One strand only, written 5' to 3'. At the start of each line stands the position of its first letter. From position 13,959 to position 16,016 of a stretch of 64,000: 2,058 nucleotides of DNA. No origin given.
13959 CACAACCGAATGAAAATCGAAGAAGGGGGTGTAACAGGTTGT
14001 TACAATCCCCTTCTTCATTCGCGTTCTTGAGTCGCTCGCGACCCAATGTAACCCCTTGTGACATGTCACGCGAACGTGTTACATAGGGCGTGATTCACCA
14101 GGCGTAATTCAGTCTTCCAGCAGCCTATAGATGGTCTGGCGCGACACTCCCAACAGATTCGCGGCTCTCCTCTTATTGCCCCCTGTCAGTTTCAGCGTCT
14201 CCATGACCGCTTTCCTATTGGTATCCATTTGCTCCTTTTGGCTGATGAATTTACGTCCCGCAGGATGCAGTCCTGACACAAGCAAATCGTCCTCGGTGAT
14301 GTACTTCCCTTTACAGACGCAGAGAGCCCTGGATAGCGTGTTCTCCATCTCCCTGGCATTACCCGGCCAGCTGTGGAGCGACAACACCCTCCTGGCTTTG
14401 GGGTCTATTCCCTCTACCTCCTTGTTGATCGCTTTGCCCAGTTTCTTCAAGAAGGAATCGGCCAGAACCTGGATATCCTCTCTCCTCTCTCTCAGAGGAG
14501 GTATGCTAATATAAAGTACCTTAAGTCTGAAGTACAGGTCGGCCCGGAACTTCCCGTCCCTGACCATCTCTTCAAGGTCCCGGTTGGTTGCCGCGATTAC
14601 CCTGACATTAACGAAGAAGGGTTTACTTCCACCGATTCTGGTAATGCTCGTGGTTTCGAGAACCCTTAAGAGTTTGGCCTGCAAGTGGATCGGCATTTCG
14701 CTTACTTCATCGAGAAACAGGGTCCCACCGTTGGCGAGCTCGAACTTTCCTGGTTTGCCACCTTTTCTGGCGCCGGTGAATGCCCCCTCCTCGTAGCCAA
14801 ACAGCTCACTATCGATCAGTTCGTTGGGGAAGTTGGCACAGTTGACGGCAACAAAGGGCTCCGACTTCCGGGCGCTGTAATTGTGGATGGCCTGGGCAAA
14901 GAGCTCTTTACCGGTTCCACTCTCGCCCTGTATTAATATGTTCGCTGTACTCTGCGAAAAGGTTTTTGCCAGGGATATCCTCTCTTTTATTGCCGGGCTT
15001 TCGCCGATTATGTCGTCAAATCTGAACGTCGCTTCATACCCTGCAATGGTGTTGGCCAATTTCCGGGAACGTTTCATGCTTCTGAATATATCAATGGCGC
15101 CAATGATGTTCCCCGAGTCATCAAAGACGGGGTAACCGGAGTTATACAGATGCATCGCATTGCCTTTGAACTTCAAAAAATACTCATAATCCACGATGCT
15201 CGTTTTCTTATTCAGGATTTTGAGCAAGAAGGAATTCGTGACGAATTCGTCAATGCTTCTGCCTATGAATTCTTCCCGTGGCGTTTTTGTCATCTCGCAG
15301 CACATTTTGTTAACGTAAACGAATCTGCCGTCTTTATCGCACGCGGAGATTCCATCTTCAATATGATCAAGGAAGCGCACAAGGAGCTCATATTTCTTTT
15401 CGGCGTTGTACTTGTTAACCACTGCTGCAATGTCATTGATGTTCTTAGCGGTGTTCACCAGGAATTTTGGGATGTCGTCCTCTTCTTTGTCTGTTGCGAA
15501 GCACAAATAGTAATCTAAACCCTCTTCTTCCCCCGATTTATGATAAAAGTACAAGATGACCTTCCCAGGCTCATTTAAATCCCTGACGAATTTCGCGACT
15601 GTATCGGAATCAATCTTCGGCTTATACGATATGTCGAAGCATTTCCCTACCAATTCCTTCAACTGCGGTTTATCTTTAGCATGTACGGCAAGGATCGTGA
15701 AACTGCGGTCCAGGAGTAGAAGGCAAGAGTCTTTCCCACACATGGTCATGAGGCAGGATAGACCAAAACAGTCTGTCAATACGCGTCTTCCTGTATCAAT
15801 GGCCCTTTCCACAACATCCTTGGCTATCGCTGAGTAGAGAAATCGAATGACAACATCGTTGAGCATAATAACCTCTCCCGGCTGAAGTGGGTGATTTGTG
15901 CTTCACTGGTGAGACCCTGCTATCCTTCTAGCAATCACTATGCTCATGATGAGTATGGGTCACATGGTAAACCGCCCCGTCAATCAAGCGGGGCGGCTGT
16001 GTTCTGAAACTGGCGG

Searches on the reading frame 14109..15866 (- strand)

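Call 58: search_protein_families(library=pfam, proteins=[window:14109-15866:-], max_evalue=0.001)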
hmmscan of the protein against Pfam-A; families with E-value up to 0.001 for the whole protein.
window:14109-15866:- (585 aa): 14 families
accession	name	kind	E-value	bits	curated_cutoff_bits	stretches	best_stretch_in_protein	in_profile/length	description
PF00158.32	Sigma54_activat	-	3.6e-70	235.5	20.2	1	286-453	1-167/168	Sigma-54 interaction domain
PF25601.1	AAA_lid_14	-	4.3e-21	75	27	1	459-528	1-70/87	AAA+ ATPase lid domain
PF14532.12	Sigma54_activ_2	-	1.1e-20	74.7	25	1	288-458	2-138/138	Sigma-54 interaction domain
PF13426.13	PAS_9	-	4.6e-14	53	27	1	171-261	2-98/103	PAS domain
PF00989.32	PAS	-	3e-10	40.5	22.6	1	161-262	2-111/113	PAS fold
PF08448.16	PAS_4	-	2.9e-09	37.6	23.1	1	166-265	1-106/110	PAS fold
PF02954.25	HTH_8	-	4.1e-08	33.2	22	1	551-581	7-37/42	Bacterial regulatory protein, Fis family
PF01078.27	Mg_chelatase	-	1.1e-07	31.9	20.3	1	362-428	89-157/207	Magnesium chelatase, subunit ChlI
PF07724.20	AAA_2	-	1.2e-07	32.3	27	1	307-438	3-134/166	AAA domain (Cdc48 subfamily)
PF13188.13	PAS_8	-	2.5e-05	24.4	21.8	1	163-210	4-52/65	PAS domain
PF07728.20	AAA_5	-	4.1e-05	24.1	22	1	309-429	1-123/139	AAA domain (dynein-related subfamily)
PF00004.35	AAA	-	0.00017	22.5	21.2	1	310-445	1-128/131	ATPase family associated with various cellular activities (AAA)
PF12860.13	PAS_7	-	0.00041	20.9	27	1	166-210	1-46/115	PAS fold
PF13551.12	HTH_29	-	0.00062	20.2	28.1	0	562-584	11-34/64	Winged helix-turn helix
